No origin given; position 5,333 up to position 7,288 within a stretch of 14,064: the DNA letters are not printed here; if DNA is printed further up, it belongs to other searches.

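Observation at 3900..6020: Both GTPase paralogs have replaced the canonical G3 DxxG and G4 NKxD with DTPD and NKAN/TKAS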

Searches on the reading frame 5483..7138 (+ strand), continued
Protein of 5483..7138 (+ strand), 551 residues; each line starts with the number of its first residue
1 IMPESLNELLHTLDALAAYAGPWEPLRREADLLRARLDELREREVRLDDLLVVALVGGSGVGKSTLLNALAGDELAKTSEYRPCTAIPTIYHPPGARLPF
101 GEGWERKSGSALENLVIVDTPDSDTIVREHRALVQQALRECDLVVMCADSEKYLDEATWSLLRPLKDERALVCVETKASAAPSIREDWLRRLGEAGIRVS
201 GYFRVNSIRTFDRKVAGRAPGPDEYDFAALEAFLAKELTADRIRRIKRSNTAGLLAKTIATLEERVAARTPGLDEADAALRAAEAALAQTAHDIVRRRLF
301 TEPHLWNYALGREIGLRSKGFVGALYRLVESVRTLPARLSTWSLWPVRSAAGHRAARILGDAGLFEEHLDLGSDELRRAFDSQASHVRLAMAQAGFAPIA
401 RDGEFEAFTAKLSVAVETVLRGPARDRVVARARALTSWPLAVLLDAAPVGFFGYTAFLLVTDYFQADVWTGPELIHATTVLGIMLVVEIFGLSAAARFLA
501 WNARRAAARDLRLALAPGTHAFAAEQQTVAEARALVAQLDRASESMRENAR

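Call 40: search_protein_families(library=pfam, proteins=[P0271, P0280, P0289, P0304, P0306, P0346, P0312, P0331, P0335, P0378], max_evalue=0.001)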
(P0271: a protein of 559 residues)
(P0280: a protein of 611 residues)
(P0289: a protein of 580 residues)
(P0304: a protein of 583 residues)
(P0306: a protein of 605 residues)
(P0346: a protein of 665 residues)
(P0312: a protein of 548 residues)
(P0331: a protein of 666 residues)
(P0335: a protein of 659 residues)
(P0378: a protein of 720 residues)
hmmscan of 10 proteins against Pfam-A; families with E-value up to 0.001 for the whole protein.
P0271 (559 aa): 3 families
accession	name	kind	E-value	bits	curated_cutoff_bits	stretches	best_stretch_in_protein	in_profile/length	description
PF01926.29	MMR_HSR1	-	1.2e-09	38.7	21.9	1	61-192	2-113/113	50S ribosome-binding GTPase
PF03193.22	RsgA_GTPase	-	6.3e-06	26.6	30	1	53-90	102-138/174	RsgA GTPase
PF00350.29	Dynamin_N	-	7.3e-05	23.3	27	0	61-101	1-40/168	Dynamin family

P0280 (611 aa): 2 families
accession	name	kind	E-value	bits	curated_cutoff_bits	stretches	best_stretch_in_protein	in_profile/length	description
PF00350.29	Dynamin_N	-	2.6e-08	34.5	27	0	68-109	1-41/168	Dynamin family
PF01926.29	MMR_HSR1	-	5.4e-08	33.4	21.9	1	68-200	2-110/113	50S ribosome-binding GTPase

P0289 (580 aa): 7 families
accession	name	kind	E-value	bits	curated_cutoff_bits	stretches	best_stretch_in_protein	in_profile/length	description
PF01926.29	MMR_HSR1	-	1.6e-06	28.7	21.9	1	54-182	3-112/113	50S ribosome-binding GTPase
PF03193.22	RsgA_GTPase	-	2.2e-06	28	30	1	18-84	78-140/174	RsgA GTPase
PF00005.33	ABC_tran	-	1.2e-05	26.4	25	1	47-98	8-61/137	ABC transporter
PF00350.29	Dynamin_N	-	3.5e-05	24.3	27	1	54-92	2-39/168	Dynamin family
PF13521.12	AAA_28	-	0.00014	22.5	27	1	54-113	3-62/164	AAA domain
PF06414.18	Zeta_toxin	-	0.00014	21.8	22.3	1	45-93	12-60/199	Zeta toxin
PF13671.12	AAA_33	-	0.00081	20.1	27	1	52-162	1-114/143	AAA domain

P0304 (583 aa): 5 families
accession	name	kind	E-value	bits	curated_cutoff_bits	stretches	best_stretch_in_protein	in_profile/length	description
PF01926.29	MMR_HSR1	-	4.3e-07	30.5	21.9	1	63-194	2-113/113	50S ribosome-binding GTPase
PF13555.12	AAA_29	-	0.00032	20.8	27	1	50-80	12-42/61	P-loop containing region of AAA domain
PF00025.27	Arf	-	0.00039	20.4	22.3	0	56-148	10-102/174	ADP-ribosylation factor family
PF00005.33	ABC_tran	-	0.0005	21.1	25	0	57-89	8-40/137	ABC transporter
PF03193.22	RsgA_GTPase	-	0.00051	20.4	30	0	61-89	107-135/174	RsgA GTPase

P0306 (605 aa): 5 families
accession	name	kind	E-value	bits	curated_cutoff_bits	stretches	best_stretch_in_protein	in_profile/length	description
PF01926.29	MMR_HSR1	-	2e-06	28.3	21.9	1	66-196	1-112/113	50S ribosome-binding GTPase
PF00350.29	Dynamin_N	-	6.9e-06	26.6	27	0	67-107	1-40/168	Dynamin family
PF13191.12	AAA_16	-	7.3e-05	23.8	32.6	0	62-99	22-56/167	AAA ATPase domain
PF03193.22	RsgA_GTPase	-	0.00016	22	30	1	66-93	108-135/174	RsgA GTPase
PF00005.33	ABC_tran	-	0.0002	22.4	25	1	66-96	13-43/137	ABC transporter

P0346 (665 aa): 6 families
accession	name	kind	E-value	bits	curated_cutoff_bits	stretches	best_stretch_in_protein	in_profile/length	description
PF01926.29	MMR_HSR1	-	1.5e-08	35.1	21.9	1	72-204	1-113/113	50S ribosome-binding GTPase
PF00350.29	Dynamin_N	-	2.3e-07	31.4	27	0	73-110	1-37/168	Dynamin family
PF03193.22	RsgA_GTPase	-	6.5e-06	26.5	30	1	72-104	108-140/174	RsgA GTPase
PF00009.33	GTP_EFTU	-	2.1e-05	24.6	26.5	1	69-241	2-168/188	Elongation factor Tu GTP binding domain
PF00005.33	ABC_tran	-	9.1e-05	23.5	25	1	72-106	13-47/137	ABC transporter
PF00735.24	Septin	-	0.00022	21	26.2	0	71-105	5-39/280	Septin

P0312 (548 aa): 5 families
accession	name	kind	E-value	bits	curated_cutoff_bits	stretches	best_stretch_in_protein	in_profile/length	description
PF01926.29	MMR_HSR1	-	1.1e-08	35.7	21.9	1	53-183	1-113/113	50S ribosome-binding GTPase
PF03193.22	RsgA_GTPase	-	1.4e-07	32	30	1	54-85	109-140/174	RsgA GTPase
PF00350.29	Dynamin_N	-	2.5e-07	31.3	27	1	54-90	1-36/168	Dynamin family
PF00005.33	ABC_tran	-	2.7e-06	28.5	25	1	51-117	11-56/137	ABC transporter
PF13191.12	AAA_16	-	0.00036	21.5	32.6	0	38-105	9-73/167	AAA ATPase domain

P0331 (666 aa): 4 families
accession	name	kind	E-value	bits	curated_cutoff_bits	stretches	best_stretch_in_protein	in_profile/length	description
PF01926.29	MMR_HSR1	-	2.1e-07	31.5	21.9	1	53-168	2-100/113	50S ribosome-binding GTPase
PF00350.29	Dynamin_N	-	2.3e-05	24.9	27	0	53-86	1-33/168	Dynamin family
PF03193.22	RsgA_GTPase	-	3.7e-05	24.1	30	1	39-82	96-138/174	RsgA GTPase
PF00005.33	ABC_tran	-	9.5e-05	23.5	25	1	41-77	2-38/137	ABC transporter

P0335 (659 aa): 2 families
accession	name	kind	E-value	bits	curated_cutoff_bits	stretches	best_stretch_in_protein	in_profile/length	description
PF01926.29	MMR_HSR1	-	1.2e-05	25.8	21.9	1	92-201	3-89/113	50S ribosome-binding GTPase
PF00350.29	Dynamin_N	-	1.5e-05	25.5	27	1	92-131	2-40/168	Dynamin family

P0378 (720 aa): 6 families
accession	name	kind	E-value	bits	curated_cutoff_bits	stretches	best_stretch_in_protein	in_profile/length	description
PF01926.29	MMR_HSR1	-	1.3e-07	32.1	21.9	1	65-197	1-113/113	50S ribosome-binding GTPase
PF00350.29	Dynamin_N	-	8.9e-07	29.5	27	0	66-109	1-43/168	Dynamin family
PF00009.33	GTP_EFTU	-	2.5e-05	24.4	26.5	1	64-235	4-172/188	Elongation factor Tu GTP binding domain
PF03193.22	RsgA_GTPase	-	4.8e-05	23.7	30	1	64-88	107-131/174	RsgA GTPase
PF00005.33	ABC_tran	-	0.00059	20.9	25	0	65-88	13-36/137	ABC transporter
PF00735.24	Septin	-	0.0008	19.2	26.2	0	62-143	3-72/280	Septin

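Call 43: find_encoding_contigs(protein=P0289, flank=7000, max_places=1)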
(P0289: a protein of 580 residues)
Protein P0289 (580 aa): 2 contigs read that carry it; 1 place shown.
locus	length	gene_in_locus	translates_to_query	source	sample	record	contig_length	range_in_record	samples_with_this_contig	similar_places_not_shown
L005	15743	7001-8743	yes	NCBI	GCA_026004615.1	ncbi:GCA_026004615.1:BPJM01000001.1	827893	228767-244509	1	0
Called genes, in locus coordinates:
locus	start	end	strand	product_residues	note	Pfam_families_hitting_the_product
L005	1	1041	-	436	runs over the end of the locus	PF06965:Na_H_antiport_1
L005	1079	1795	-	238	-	PF14681:UPRTase, PF00156:Pribosyltran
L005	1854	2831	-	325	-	PF16697:Yop-YscD_cpl, PF00498:FHA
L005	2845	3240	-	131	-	PF13581:HATPase_c_2, PF02518:HATPase_c (weak)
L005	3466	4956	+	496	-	PF04389:Peptidase_M28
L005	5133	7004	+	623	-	-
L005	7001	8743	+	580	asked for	PF03193:RsgA_GTPase (faint), PF00005:ABC_tran (weak), PF01926:MMR_HSR1 (weak)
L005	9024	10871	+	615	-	PF16697:Yop-YscD_cpl, PF00498:FHA, PF13185:GAF_2, PF01590:GAF, PF13492:GAF_3, PF00512:HisKA, PF02518:HATPase_c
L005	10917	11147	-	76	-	PF02578:Cu-oxidase_4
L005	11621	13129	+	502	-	-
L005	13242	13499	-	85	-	-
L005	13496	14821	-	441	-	PF13177:DNA_pol3_delta2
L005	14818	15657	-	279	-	PF02223:Thymidylate_kin, PF13401:AAA_22 (weak), PF13521:AAA_28 (weak)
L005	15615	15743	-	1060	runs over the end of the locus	-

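Call 44: find_encoding_contigs(protein=P0271, flank=7000, max_places=1)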
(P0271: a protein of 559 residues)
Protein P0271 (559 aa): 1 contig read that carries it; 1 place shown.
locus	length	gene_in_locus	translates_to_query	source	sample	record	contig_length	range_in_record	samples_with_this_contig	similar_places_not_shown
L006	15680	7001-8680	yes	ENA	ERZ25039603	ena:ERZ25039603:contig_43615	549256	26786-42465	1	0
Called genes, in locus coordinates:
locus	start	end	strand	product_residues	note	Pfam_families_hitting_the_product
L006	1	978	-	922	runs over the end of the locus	PF00069:Pkinase, PF01636:APH (faint), PF07714:PK_Tyr_Ser-Thr, PF14531:Kinase-like (weak), PF13424:TPR_12 (faint), PF13371:TPR_9, PF00515:TPR_1 (weak), PF07719:TPR_2 (weak), +9 more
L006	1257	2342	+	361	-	PF13385:Laminin_G_3, PF13860:FlgD_ig, PF18962:Por_Secre_tail (weak)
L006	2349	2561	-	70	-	PF19611:DUF6116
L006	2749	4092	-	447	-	PF03264:Cytochrom_NNT (faint), PF13435:Cytochrome_C554 (weak), PF14522:Cytochrome_C7 (faint), PF14537:Cytochrom_c3_2 (faint), PF22113:Mtrc-MtrF_II-IV_dom (faint)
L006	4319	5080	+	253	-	PF06167:Peptidase_M90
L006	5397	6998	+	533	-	PF00350:Dynamin_N (faint), PF01926:MMR_HSR1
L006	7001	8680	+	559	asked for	PF03193:RsgA_GTPase (faint), PF01926:MMR_HSR1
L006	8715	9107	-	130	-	PF13473:Cupredoxin_1, PF00127:Copper-bind (weak)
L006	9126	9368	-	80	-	-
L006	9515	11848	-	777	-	-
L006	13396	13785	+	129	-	-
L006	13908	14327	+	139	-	-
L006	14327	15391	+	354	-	PF13565:HTH_32 (weak), PF00665:rve, PF13683:rve_3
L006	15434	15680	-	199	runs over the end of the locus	-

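Call 56: find_related_loci(query=A3, collection=genome_contigs, flank=4000)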
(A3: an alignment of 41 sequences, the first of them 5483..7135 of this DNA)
Query A3 (551 aa) in genome_contigs; peptide patterns used: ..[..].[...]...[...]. (x = any residue, [..] = any of these).
600 stretches matched a pattern (row limit reached: there are more); 94 encode a relative of the query (tblastn E <= 1e-3); the best 80 are kept; 80 distinct loci.
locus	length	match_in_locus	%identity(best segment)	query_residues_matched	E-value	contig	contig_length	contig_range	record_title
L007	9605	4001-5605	52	1-534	9e-164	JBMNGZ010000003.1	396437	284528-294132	MAG: Candidatus Hydrogenedentales bacterium isolate SBF912LR0HQ0180 contig_38387, whole genome shotgun sequence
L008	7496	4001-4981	33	22-335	3e-32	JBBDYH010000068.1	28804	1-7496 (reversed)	MAG: Pirellulales bacterium isolate LejiaD_61_23 Lejia_D_2645_length_28804_cov_13, whole genome shotgun sequence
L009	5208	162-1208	33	6-350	7e-29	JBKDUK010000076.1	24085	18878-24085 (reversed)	MAG: Planctomycetaceae bacterium isolate samp_4355_maxbin_574 samp_4355_211068, whole genome shotgun sequence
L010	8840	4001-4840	29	5-281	9e-29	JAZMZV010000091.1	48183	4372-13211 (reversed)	MAG: Thermoguttaceae bacterium isolate T1900044749_TS20190415.MAGScoT_cleanbin_000030 SGB_2165_k141_3188763, whole genom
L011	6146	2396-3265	31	23-306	4e-28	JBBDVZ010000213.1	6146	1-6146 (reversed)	MAG: Planctomycetaceae bacterium isolate LejiaC_61_11 Lejia_C_28791_length_6146_cov_7, whole genome shotgun sequence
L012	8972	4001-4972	31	8-317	3e-26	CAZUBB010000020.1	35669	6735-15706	MAG TPA_asm: uncultured Pirellulales bacterium isolate binchicken_co179_34 genome assembly, contig: NODE_3012_length_356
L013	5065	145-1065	31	7-307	2e-25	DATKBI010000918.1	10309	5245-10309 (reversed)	MAG TPA_asm: Planctomycetaceae bacterium isolate SMAG_U14416 k141_3655244, whole genome shotgun sequence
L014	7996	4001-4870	32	6-288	1e-25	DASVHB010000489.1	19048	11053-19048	MAG TPA_asm: Pirellulales bacterium isolate SMAG_U2130 k141_296291, whole genome shotgun sequence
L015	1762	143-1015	31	6-297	2e-25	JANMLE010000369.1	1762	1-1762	MAG: Planctomycetota bacterium isolate OTE_64_concoct_144 OTE_64_k141_2203326, whole genome shotgun sequence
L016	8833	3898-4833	27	5-306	1e-24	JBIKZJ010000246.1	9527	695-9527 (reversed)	MAG: Schlesneria sp. isolate ME2016-04-13_3300034068_group7_bin65 Rohwer_bin1759_scaffold_3103_c1, whole genome shotgun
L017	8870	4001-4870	28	5-288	9e-24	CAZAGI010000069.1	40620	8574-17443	MAG TPA_asm: uncultured Planctomycetaceae bacterium isolate SRP287051_co1_163 genome assembly, contig: NODE_1657_length_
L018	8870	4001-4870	29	23-306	7e-23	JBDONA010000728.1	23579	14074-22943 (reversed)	MAG: Fuerstiella sp. isolate FK190211_WC_24_26_27_29_metabat1_scaf2bin.102 NODE_1427_length_23579_cov_3.574407, whole ge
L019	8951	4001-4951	30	8-310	1e-22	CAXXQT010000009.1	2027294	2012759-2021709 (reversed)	MAG: Thermoguttaceae bacterium isolate 6d2dc2d4-6dd0-4c87-b5e3-0172890c642a genome assembly, contig: contig_9, whole gen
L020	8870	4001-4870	27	23-306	9e-23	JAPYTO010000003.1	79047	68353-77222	MAG: Fuerstiella sp. isolate PW6.metabat2.181 PW6_388_length_79047_cov_24.402205, whole genome shotgun sequence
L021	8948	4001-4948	31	6-314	2e-22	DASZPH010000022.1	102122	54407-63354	MAG TPA_asm: Pirellulales bacterium isolate SMAG_U5966 k141_668828, whole genome shotgun sequence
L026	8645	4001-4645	33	48-248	1e-19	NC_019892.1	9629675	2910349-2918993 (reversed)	Singulisphaera acidiphila DSM 18658, complete sequence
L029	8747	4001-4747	30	51-287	2e-18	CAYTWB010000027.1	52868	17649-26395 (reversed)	MAG TPA_asm: uncultured Syntrophobacteraceae bacterium isolate SRP239243_co2_425 genome assembly, contig: NODE_775_lengt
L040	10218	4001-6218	33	51-210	2e-17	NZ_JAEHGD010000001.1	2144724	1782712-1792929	Methane-oxidizing endosymbiont of Gigantopelta aegis strain Gae_MOB scaffold1_size2144724, whole genome shotgun sequence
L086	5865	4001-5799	30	5-174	1e-10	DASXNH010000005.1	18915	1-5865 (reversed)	MAG TPA_asm: Candidatus Dormiibacterota bacterium isolate SMAG_U5349 k141_1075801, whole genome shotgun sequence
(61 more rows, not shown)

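Call 64: search_dna_similar(query=L040:5544-7136:+, collection=plasmids, mode=protein, max_evalue=0.001, max_rows=15)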
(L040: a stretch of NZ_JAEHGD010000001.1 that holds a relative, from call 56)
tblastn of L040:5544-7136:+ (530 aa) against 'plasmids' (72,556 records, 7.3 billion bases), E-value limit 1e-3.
Records with a match: 7; places in all: 9; records where one place covers at least 80% of the query: 0.
Best place of each record, by identity: <60% 7.
By first word of the organism name: Bacillus 3; Acinetobacter 2; Nonomuraea 1; Azospirillum 1.
By predicted mobility (MOB-suite, as given by PLSDB): non-mobilizable 7.
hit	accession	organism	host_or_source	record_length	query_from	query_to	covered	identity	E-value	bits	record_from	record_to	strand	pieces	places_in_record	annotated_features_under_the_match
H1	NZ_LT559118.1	Nonomuraea gerenzanensis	-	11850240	58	275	41%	26.6%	8e-9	66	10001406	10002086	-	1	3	none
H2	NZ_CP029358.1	Azospirillum thermophilum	cell culture,hot spring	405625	42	236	37%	25.0%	4e-4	51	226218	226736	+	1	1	GTPase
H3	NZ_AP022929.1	Bacillus cereus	-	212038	56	240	35%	24.3%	1e-4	53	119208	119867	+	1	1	dynamin family protein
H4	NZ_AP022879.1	Bacillus cereus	-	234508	56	240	35%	24.3%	1e-4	53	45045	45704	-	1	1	dynamin family protein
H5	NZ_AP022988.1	Bacillus cereus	-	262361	56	240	35%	24.3%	1e-4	53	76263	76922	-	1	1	dynamin family protein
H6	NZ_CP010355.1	Acinetobacter johnsonii XBB1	Hospital sewage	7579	46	127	15%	42.7%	1e-3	50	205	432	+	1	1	GTPase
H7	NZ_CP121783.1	Acinetobacter johnsonii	Sputum,patient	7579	46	127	15%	42.7%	1e-3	50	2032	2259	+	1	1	GTPase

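Call 65: search_dna_similar(query=window:5483-7135:+, collection=phages, mode=protein, max_evalue=0.001, max_rows=10)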
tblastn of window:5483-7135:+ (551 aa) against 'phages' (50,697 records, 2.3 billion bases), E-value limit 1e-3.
Records with a match: 1; places in all: 2; records where one place covers at least 80% of the query: 0.
Best place of each record, by identity: <60% 1.
By first word of the organism name: Bacteriophage 1.
By host as written in the record: - 1.
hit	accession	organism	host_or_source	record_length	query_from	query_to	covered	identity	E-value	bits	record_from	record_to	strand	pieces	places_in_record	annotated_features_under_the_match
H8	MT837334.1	Bacteriophage sp.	human fecal samples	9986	57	205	27%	28.0%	2e-8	64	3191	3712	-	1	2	record has no annotation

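Call 66: get_annotated_region(hit=H1, flank=4000)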
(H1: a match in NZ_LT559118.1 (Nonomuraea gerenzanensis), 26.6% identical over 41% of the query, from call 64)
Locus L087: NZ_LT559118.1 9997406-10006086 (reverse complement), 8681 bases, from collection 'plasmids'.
description: Nonomuraea gerenzanensis isolate nono1 plasmid I, complete sequence
organism: Nonomuraea gerenzanensis (NCBI taxid 93944)
taxonomy: Bacteria; Actinomycetota; Actinomycetes; Streptosporangiales; Streptosporangiaceae; Nonomuraea; Nonomuraea gerenzanensis
host: -; source: -; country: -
typing (MOB-suite, as given by PLSDB): non-mobilizable
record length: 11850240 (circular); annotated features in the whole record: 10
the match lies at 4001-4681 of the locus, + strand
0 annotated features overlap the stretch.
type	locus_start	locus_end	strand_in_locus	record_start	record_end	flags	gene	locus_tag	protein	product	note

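Call 74: find_homologous_proteins(query=L087:3839-5458:+, max_evalue=1e-10)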
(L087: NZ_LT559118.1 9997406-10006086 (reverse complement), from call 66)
Query L087:3839-5458:+ (540 aa): 6990 proteins with E <= 1e-10 among 8000 candidates; the best 120 are listed.
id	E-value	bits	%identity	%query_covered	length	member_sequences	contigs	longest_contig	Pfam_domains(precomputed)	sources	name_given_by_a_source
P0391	0.0e+0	1134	96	100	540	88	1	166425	PF00350.30,PF02421.25,PF00009.34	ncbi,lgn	ncbi:GTP-binding protein [Nonomuraea rubra]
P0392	0.0e+0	1074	91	100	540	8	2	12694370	PF00350.30,PF00009.34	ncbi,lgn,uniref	ncbi:ABC transporter [Nonomuraea sp. NBC_00507]|uniref:GTP-binding protein n=1 Tax=unclassified Nono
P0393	0.0e+0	1066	90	100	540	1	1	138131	PF00350.30,PF00009.34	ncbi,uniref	ncbi:GTP-binding protein [Nonomuraea sp. B12E4]|uniref:GTP-binding protein n=1 Tax=Nonomuraea sp. B1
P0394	0.0e+0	1065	91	100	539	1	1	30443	PF00350.30,PF02421.25,PF00009.34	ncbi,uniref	ncbi:GTP-binding protein [Nonomuraea sp. NPDC049784]|uniref:GTP-binding protein n=1 Tax=Nonomuraea s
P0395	0.0e+0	1063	90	100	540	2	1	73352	PF00350.30,PF02421.25,PF00009.34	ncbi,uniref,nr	ncbi:ABC transporter [Nonomuraea sp. K274]|uniref:ABC transporter n=1 Tax=Nonomuraea cypriaca TaxID=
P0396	0.0e+0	1062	90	100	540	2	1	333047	PF00350.30,PF02421.25,PF00009.34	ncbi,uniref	ncbi:GTP-binding protein [Nonomuraea sp. NPDC046802]|uniref:GTP-binding protein n=1 Tax=Nonomuraea s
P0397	0.0e+0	1054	90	100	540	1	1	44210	PF00350.30,PF02421.25,PF00009.34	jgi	jgi:GTP-binding protein EngB required for normal cell division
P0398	0.0e+0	1051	88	100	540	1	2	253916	PF00350.30,PF00009.34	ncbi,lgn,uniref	ncbi:GTP-binding protein [Nonomuraea sp. NPDC049141]|uniref:GTP-binding protein n=1 Tax=unclassified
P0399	0.0e+0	1051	89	100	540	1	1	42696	PF01926.30,PF00350.30,PF02421.25,PF00009.34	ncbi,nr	ncbi:ABC transporter [Nonomuraea sp. NN258]|nr:ABC transporter [Nonomuraea antri]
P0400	0.0e+0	1047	88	100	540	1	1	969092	PF02421.25,PF00009.34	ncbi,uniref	ncbi:ABC transporter [Nonomuraea sp. NPDC050680]|uniref:ABC transporter n=1 Tax=Nonomuraea sp. NPDC0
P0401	0.0e+0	1047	90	99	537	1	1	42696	PF01926.30,PF00350.30,PF02421.25,PF00009.34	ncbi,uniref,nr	ncbi:YfjP family GTPase [Nonomuraea antri]|uniref:YfjP family GTPase n=1 Tax=Nonomuraea antri TaxID=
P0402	0.0e+0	1046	87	100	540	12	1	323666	PF02421.25,PF00009.34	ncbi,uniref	ncbi:ABC transporter [Nonomuraea sp. NPDC049750]|uniref:ABC transporter n=1 Tax=Nonomuraea sp. NPDC0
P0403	0.0e+0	1043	88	100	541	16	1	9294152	PF00350.30,PF02421.25,PF00009.34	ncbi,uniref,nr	ncbi:ABC transporter [Nonomuraea sp. LP-02]|uniref:GTP-binding protein n=1 Tax=Nonomuraea sp. LP-02 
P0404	0.0e+0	1043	89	100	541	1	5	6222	PF00350.30,PF02421.25,PF00009.34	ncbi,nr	ncbi:MAG: ABC transporter [Nonomuraea sp.]|nr:ABC transporter [Nonomuraea sp.] NUP67633.1 ABC transp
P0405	0.0e+0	1040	89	99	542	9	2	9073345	PF00350.30,PF02421.25,PF00009.34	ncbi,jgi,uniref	ncbi:GTP-binding protein [Nonomuraea fastidiosa]|jgi:GTP-binding protein EngB required for normal ce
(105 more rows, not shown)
